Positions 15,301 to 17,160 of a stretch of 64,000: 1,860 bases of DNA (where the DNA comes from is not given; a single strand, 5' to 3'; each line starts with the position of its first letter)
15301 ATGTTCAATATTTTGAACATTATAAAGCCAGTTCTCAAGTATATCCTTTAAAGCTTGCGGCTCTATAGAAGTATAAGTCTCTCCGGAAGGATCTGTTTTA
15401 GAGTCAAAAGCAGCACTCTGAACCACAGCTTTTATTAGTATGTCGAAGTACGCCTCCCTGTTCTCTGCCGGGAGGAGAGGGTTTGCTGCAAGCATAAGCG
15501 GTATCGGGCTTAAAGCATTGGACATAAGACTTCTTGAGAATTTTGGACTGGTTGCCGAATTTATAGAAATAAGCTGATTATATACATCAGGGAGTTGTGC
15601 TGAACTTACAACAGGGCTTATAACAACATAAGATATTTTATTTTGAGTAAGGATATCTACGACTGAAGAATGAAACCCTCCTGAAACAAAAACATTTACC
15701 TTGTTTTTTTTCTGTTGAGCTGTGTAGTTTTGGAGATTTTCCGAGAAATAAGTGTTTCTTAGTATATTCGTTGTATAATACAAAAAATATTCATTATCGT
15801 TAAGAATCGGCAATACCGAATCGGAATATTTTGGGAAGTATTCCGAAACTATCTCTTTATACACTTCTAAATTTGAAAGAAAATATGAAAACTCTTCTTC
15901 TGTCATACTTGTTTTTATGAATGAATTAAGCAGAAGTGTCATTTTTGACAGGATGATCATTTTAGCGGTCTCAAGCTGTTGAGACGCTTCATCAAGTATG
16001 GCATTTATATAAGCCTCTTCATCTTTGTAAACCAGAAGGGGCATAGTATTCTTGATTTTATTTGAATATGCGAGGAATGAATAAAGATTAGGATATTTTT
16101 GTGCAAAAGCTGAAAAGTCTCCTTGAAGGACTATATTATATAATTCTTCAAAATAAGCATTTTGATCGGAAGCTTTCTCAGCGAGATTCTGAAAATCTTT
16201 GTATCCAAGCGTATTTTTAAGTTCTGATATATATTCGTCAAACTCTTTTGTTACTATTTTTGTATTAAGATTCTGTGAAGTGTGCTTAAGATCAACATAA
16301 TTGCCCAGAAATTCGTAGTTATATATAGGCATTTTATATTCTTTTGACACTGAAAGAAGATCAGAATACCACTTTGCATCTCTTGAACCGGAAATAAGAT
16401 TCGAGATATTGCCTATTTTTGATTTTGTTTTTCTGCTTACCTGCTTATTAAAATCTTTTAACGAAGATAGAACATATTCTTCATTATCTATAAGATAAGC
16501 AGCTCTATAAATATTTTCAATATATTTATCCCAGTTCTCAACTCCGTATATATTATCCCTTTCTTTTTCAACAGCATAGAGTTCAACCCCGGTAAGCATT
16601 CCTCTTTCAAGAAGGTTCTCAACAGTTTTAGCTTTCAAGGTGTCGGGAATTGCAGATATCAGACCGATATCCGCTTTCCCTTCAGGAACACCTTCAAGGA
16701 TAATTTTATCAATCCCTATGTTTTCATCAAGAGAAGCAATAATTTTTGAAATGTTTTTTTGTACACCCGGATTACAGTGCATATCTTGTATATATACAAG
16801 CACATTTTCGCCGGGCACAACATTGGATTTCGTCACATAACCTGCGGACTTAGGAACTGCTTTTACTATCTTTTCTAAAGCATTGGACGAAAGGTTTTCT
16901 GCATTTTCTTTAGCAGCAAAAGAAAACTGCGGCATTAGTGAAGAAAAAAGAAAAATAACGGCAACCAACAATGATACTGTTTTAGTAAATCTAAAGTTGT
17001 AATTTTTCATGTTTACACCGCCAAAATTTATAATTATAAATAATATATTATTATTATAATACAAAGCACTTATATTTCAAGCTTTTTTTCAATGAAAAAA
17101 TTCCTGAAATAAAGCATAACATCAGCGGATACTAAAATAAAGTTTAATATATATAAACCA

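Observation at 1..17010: Two giant paralogs share an N-terminal module and bracket glnA and a PhoH2-PHP pair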

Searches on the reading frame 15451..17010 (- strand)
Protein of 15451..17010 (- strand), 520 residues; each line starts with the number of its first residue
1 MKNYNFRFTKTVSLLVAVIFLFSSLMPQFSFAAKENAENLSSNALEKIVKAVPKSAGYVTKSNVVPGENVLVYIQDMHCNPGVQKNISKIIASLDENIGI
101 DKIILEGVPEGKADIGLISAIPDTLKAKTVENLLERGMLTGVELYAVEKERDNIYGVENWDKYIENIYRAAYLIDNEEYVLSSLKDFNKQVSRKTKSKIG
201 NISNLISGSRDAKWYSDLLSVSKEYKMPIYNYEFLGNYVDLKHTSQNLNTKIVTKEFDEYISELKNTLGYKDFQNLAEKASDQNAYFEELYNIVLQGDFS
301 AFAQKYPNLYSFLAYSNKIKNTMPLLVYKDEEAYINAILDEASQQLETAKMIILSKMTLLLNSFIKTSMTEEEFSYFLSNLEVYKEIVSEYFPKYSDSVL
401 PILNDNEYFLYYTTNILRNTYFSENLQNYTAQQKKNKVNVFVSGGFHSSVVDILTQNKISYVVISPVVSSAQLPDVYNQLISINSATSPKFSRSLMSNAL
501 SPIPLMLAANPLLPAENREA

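Call 10: find_homologous_proteins(query=window:15451-17010:-, max_evalue=0.001)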
Query window:15451-17010:-: 8000 candidates shared short words with the query, none scored E <= 0.001.

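Call 11: search_solved_structures(query=window:15451-17010:-, max_evalue=10)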
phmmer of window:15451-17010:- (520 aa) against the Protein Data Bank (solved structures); distinct sequences matched with E-value up to 10: 8.
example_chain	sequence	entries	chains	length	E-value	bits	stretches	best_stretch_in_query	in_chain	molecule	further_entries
21gi_A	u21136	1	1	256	0.017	17.4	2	336-422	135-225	A designed protein Three-twist Knot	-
3jze_A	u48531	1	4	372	0.11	14.6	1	69-164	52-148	Dihydroorotase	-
3mlg_A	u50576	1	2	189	0.22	13.7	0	336-400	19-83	2X chimera of Helicobacter pylori protein HP0242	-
3s27_A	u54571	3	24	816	0.45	12.7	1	183-279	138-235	Sucrose synthase 1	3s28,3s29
1vct_A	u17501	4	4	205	0.86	11.7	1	59-157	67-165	hypothetical protein PH0236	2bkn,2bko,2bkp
6cty_A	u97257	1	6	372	1.4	11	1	69-159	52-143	Dihydroorotase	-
9ihp_E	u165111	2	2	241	1.7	10.8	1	371-418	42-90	NUHM (24 kDa) subunit of mitochondrial NADH:ubiquinone oxidoreductase (Complex I)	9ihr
2fvh_A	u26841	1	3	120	2.2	10.4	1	85-131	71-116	Urease gamma subunit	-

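Call 21: predict_structure(alignment_id=A1)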
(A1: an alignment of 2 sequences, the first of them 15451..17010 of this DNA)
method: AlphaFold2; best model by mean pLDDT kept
length: 520 residues; sequences in the alignment: 2
mean_pLDDT: 42.4   pTM: 0.33
mean pLDDT of the five models: 42.4, 38.3, 37.3, 34.7, 34.5
residues with pLDDT >= 90: 0; 70-90: 8; 50-70: 102; < 50: 410
segments of 3 or more residues with pLDDT < 50: 1-6, 24-42, 77-84, 106-254, 256-258, 268-304, 307-384, 390-432, 444-446, 467-520
pLDDT, mean of each block of 10 residues (from residue 1): 47 58 44 35 62 59 65 57 53 61 45 37 42 36 32 33 37 34 38 34 30 42 36 38 42 50 50 42 41 43 47 40 30 32 32 34 34 42 46 39 39 39 47 52 50 60 56 34 30 30 32 35
secondary structure, 60 per line:
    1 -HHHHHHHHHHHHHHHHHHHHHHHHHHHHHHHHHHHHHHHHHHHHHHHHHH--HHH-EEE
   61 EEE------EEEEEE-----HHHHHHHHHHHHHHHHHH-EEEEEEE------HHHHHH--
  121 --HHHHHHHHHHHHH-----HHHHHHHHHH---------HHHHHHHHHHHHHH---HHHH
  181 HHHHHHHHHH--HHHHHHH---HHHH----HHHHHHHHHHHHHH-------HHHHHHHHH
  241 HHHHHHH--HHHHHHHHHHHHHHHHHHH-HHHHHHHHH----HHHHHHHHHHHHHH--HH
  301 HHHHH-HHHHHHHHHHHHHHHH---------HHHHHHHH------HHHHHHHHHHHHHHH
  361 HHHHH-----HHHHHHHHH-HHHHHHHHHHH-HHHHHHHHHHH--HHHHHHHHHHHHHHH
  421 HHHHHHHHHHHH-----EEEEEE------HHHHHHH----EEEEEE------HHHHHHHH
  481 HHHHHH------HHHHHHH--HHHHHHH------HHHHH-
elements in order: H2-51 E58-63 E70-75 H81-98 E100-106 H113-118 H123-135 H141-150 H160-173 H177-190 H193-199 H203-206 H211-224 H232-247 H250-268 H270-278 H283-296 H299-305 H307-322 H332-339 H346-365 H371-379 H381-391 H393-403 H406-432 E438-443 H450-456 E461-466 H473-486 H493-499 H502-508 H515-519

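Call 24: search_protein_families(library=pfam, proteins=[window:15451-17010:-], max_evalue=10)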
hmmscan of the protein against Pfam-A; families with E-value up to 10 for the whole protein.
window:15451-17010:- (520 aa): 2 families
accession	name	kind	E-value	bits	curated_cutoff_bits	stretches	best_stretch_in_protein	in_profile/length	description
PF02244.21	Propep_M14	-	0.079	13.5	22.1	1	432-464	30-62/73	Carboxypeptidase activation peptide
PF14591.11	AF0941-like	-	0.36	11.8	22.6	1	315-395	7-80/113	AF0941-like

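Call 33: search_solved_structures(query=A1, max_evalue=10)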
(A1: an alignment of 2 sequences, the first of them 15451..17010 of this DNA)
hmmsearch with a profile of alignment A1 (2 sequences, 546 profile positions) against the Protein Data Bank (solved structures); distinct sequences matched with E-value up to 10: 5.
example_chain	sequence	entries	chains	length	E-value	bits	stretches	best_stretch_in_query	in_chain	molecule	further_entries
21gi_A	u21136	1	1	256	0.00057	22.2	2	350-439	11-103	A designed protein Three-twist Knot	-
9bad_A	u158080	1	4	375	0.32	13.1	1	165-223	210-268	L-asparaginase 2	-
1wlz_A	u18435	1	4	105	0.73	12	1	262-305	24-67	CAP-binding protein complex interacting protein 1 isoform a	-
5d67_A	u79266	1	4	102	1.5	10.9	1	262-305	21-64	EF-hand calcium-binding domain-containing protein 6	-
3mlg_A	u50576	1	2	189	5.6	9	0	350-415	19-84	2X chimera of Helicobacter pylori protein HP0242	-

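Call 34: search_protein_representatives(alignment_id=A1)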
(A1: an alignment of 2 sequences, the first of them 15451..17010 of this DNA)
Query: 2 sequences, 546 profile positions. Proteins with E-value up to 0.001 (for the whole library): 4543; up to 1e-10: 2162; up to 1e-30: 330. The best 150 are listed.
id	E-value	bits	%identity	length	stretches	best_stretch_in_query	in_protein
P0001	6.7e-216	735.0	-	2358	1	1-546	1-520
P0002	1.8e-136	472.8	-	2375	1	4-546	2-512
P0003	1.5e-120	420.3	-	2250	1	1-545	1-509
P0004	1.7e-118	413.4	-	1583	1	8-536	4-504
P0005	1.5e-117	410.3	-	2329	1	7-545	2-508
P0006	2.3e-112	393.2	-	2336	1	8-545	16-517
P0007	2.1e-108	380.2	-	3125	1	37-533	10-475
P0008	1.5e-106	374.1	-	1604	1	1-544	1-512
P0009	1.6e-77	278.2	-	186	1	6-171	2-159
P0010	5.2e-74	266.6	-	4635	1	7-512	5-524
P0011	7.8e-74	266.0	-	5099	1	13-512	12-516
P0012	7.0e-73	262.9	-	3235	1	7-533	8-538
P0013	4.0e-72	260.4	-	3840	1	10-539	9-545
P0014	1.3e-70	255.4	-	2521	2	8-531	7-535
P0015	2.4e-68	248.0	-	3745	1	8-510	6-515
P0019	4.2e-66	240.5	-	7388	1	6-508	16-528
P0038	1.1e-58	216.0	-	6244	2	48-446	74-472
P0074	3.0e-47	178.3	-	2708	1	10-498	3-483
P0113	3.3e-43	165.0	-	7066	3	52-508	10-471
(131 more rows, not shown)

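Call 36: list_cluster_members(proteins=[P0001, P0002, P0005, P0007, P0010, P0011, P0019, P0074, P0113, P0038])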
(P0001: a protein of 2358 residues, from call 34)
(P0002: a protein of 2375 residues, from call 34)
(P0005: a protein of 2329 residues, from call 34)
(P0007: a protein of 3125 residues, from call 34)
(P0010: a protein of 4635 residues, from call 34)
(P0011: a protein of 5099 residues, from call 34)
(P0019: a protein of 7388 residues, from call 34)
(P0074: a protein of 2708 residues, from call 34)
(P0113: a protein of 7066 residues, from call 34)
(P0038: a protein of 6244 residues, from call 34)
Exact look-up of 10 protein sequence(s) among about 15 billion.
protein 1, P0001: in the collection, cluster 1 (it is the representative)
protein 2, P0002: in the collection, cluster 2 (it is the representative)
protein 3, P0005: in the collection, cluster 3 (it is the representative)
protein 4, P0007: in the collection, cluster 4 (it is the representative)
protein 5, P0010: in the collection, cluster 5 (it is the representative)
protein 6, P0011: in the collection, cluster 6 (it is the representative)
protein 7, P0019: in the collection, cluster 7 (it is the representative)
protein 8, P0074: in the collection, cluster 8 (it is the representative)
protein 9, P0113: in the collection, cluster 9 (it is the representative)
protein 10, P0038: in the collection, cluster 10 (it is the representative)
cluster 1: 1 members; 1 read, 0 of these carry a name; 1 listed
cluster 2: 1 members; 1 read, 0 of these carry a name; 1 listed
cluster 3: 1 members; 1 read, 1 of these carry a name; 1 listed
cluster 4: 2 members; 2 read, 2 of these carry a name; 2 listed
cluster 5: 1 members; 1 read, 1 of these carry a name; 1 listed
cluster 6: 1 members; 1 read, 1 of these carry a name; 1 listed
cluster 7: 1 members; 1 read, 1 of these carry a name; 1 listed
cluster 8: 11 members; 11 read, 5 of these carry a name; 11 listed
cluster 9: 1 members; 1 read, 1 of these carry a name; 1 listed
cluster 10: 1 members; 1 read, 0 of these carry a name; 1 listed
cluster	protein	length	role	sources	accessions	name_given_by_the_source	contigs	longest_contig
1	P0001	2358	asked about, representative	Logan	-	-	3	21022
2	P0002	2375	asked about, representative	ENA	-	-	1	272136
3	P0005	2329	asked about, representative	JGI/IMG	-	hypothetical protein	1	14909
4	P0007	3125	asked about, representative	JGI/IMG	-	hypothetical protein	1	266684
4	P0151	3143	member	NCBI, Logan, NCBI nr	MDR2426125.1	MAG: hypothetical protein LBD46_02935 [Endomicrobium sp.] | hypothetical protein [Endomicrobium sp.]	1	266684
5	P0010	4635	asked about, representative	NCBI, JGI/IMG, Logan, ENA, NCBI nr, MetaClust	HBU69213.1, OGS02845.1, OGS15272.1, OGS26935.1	MAG TPA: hypothetical protein DEE98_02395 [Elusimicrobia bacterium] | MAG: hypothetical protein A2278_03725 [Elusimicrobia bacterium RIFOXYA12_FULL_49_49] | \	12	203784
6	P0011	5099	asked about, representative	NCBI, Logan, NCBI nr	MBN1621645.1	MAG: (d)CMP kinase [Endomicrobiales bacterium] | (d)CMP kinase [Endomicrobiales bacterium]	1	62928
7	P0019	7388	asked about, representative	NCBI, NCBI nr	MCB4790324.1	MAG: hypothetical protein LHV68_00390 [Elusimicrobia bacterium] | hypothetical protein [Candidatus Liberimonas magnetica]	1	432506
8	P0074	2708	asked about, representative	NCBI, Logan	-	-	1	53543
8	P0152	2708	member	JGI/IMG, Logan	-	hypothetical protein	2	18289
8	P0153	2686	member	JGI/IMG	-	hypothetical protein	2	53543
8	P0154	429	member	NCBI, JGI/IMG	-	hypothetical protein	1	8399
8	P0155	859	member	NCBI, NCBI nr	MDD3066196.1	MAG: hypothetical protein PHT24_08090, partial [Endomicrobiaceae bacterium] | hypothetical protein [Endomicrobiaceae bacterium]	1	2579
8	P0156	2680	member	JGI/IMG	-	hypothetical protein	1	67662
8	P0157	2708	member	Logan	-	-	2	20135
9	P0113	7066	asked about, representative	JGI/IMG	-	phosphoglucomutase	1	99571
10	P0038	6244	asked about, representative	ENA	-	-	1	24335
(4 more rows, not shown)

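Call 38: search_solved_structures(query=A2, max_evalue=10, show_alignments=2)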
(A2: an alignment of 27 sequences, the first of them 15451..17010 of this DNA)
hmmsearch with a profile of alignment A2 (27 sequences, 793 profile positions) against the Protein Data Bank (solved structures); distinct sequences matched with E-value up to 10: 1.
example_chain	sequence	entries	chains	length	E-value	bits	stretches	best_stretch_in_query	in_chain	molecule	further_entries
7jh3_A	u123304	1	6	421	2.3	9.8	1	271-300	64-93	4-aminobutyrate aminotransferase PuuE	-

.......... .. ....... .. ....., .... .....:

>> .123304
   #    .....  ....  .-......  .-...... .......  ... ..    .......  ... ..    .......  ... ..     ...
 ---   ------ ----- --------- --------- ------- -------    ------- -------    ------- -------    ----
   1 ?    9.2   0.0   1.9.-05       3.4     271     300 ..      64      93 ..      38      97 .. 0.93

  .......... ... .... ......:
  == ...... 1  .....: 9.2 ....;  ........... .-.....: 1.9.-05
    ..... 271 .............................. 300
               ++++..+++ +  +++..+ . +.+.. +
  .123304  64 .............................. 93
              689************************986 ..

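Call 39: search_protein_families(library=pfam, alignment_id=A2, max_evalue=1)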
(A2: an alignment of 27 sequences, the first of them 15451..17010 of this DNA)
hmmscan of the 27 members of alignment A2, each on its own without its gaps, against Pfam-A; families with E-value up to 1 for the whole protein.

A. member 1, window:15451-17010:- (520 aa): 2 families
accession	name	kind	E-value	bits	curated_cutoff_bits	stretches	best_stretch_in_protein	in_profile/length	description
PF02244.21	Propep_M14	-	0.079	13.5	22.1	1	432-464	30-62/73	Carboxypeptidase activation peptide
PF14591.11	AF0941-like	-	0.36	11.8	22.6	1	315-395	7-80/113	AF0941-like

B. families by the number of members that match (of 27 scanned): 43 families (the first 25 are shown)
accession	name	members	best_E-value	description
PF08349.16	DUF1722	6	0.00077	Protein of unknown function (DUF1722)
PF23202.1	PAH_ZNF598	4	0.009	ZNF598 PAH domain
PF00270.35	DEAD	2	0.014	DEAD/DEAH box helicase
PF02244.21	Propep_M14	2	0.016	Carboxypeptidase activation peptide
PF20648.2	DUF6809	2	0.13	Family of unknown function (DUF6809)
PF06130.18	PTAC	1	1.6e-69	Phosphate propanoyltransferase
PF00176.29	SNF2-rel_dom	1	8.5e-12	SNF2-related domain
PF20308.4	TPR-S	1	1.9e-05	Tetratricopeptide Repeats-Sensor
PF19762.4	DUF6249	1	0.0038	Domain of unknown function (DUF6249)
PF16701.10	Ad_Cy_reg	1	0.0056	Adenylate cyclase regulatory domain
PF02310.24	B12-binding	1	0.015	B12 binding domain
PF21064.2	Reovirus_L2_N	1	0.017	Reovirus core-spike protein lambda-2 (L2), N-terminal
PF24211.1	DUF7432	1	0.027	Family of unknown function (DUF7432)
PF25280.1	POTRA2_Toc75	1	0.03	Toc75-like, second POTRA domain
PF06757.18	Ins_allergen_rp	1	0.033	Insect allergen related repeat, nitrile-specifier detoxification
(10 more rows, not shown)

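Call 40: find_homologous_proteins(query=A2, max_evalue=1e-10)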
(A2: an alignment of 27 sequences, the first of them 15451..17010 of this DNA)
Query A2 (27 sequences) (520 aa, profile of the alignment): 1 proteins with E <= 1e-10 among 8000 candidates.
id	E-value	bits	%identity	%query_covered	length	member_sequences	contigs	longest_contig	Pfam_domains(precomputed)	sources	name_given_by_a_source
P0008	4.5e-108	381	44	100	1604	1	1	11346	PF00149.34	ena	-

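Call 42: find_encoding_contigs(protein=P0007, flank=10000, max_places=3)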
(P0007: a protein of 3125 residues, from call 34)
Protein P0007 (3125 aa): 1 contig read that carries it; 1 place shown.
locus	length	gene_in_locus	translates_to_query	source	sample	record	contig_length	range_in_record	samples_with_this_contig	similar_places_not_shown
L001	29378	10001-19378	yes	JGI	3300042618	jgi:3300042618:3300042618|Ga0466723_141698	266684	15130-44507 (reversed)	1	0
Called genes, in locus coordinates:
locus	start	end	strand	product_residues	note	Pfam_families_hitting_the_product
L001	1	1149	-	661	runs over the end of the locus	PF17764:PriA_3primeBD, PF00270:DEAD, PF04851:ResIII, PF18319:Zn_ribbon_PriA, PF00271:Helicase_C, PF18074:PriA_C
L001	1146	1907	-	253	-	PF03167:UDG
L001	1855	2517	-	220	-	PF04127:DFP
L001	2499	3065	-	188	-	PF02441:Flavoprotein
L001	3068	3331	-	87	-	-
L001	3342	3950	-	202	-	PF00625:Guanylate_kin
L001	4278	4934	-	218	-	PF01895:PhoU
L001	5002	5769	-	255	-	PF00005:ABC_tran, PF02463:SMC_N (weak), PF13175:AAA_15 (weak), PF13401:AAA_22 (faint), PF13304:AAA_21 (faint)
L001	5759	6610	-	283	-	PF00528:BPD_transp_1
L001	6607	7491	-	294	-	PF00528:BPD_transp_1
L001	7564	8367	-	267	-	PF12849:PBP_like_2, PF13531:SBP_bac_11 (weak), PF12727:PBP_like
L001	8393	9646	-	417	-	PF16930:Porin_5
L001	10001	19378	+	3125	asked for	-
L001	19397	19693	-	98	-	-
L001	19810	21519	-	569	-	PF00672:HAMP, PF00512:HisKA, PF02518:HATPase_c, PF14501:HATPase_c_5 (weak)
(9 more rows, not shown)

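Call 43: find_encoding_contigs(protein=P0001, flank=10000, max_places=3)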
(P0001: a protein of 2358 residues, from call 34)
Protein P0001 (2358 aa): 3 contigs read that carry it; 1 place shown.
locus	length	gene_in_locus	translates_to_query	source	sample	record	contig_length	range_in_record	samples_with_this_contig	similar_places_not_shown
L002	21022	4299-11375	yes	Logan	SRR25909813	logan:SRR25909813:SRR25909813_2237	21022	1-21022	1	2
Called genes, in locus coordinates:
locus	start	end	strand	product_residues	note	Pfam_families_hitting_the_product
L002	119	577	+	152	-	PF04074:DUF386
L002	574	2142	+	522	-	-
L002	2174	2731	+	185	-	PF13207:AAA_17, PF13238:AAA_18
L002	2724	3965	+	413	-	PF00890:FAD_binding_2, PF01134:GIDA (faint), PF01266:DAO (faint), PF03486:HI0933_like, PF07992:Pyr_redox_2 (weak), PF12831:FAD_oxidored (weak), PF13450:NAD_binding_8 (weak), PF22780:HI0933_like_1st, +1 more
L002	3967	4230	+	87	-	-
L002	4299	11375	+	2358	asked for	PF00149:Metallophos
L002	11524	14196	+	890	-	PF06165:GH94_b-supersand, PF17167:Glyco_hydro_94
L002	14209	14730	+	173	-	-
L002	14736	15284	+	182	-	PF00908:dTDP_sugar_isom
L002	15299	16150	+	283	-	PF01370:Epimerase, PF04321:RmlD_sub_bind, PF16363:GDP_Man_Dehyd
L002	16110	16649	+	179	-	PF00156:Pribosyltran (weak)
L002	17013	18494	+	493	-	PF01276:OKR_DC_1, PF00155:Aminotran_1_2, PF00266:Aminotran_5, PF01041:DegT_DnrJ_EryC1 (weak), PF01212:Beta_elim_lyase, PF03711:OKR_DC_1_C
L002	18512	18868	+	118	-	PF21157:DksA_N (weak), PF01258:zf-dskA_traR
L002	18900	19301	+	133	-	PF02261:Asp_decarbox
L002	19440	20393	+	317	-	PF04542:Sigma70_r2, PF04539:Sigma70_r3, PF04545:Sigma70_r4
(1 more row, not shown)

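Call 44: find_encoding_contigs(protein=P0002, flank=10000, max_places=2)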
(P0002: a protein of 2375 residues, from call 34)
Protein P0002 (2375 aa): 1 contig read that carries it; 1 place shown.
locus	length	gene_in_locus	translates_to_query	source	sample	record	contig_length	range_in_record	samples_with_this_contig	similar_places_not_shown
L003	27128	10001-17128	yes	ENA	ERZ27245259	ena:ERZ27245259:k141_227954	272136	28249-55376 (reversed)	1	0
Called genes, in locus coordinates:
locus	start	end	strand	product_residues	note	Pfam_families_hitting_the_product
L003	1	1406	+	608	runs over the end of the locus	PF07715:Plug, PF00593:TonB_dep_Rec_b-barrel, PF14905:OMP_b-brl_3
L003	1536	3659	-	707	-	PF13231:PMT_2, PF01569:PAP2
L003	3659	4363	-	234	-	PF00535:Glycos_transf_2, PF13641:Glyco_tranf_2_3 (weak)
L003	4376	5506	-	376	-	PF01075:Glyco_transf_9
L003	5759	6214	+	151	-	PF04074:DUF386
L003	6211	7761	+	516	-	PF19572:PorV (faint)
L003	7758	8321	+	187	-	PF13207:AAA_17, PF13238:AAA_18, PF21448:DNMK (faint)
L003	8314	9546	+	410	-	PF00890:FAD_binding_2 (weak), PF01266:DAO (weak), PF03486:HI0933_like, PF07992:Pyr_redox_2 (weak), PF13450:NAD_binding_8 (faint), PF13738:Pyr_redox_3 (faint), PF22780:HI0933_like_1st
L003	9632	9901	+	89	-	-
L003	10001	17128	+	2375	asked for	PF00149:Metallophos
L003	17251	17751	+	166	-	PF00691:OmpA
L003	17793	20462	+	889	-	PF06165:GH94_b-supersand, PF17167:Glyco_hydro_94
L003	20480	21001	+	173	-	-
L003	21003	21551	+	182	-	PF00908:dTDP_sugar_isom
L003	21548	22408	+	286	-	PF01370:Epimerase, PF04321:RmlD_sub_bind, PF02719:Polysacc_synt_2 (weak), PF16363:GDP_Man_Dehyd, PF07993:NAD_binding_4 (weak)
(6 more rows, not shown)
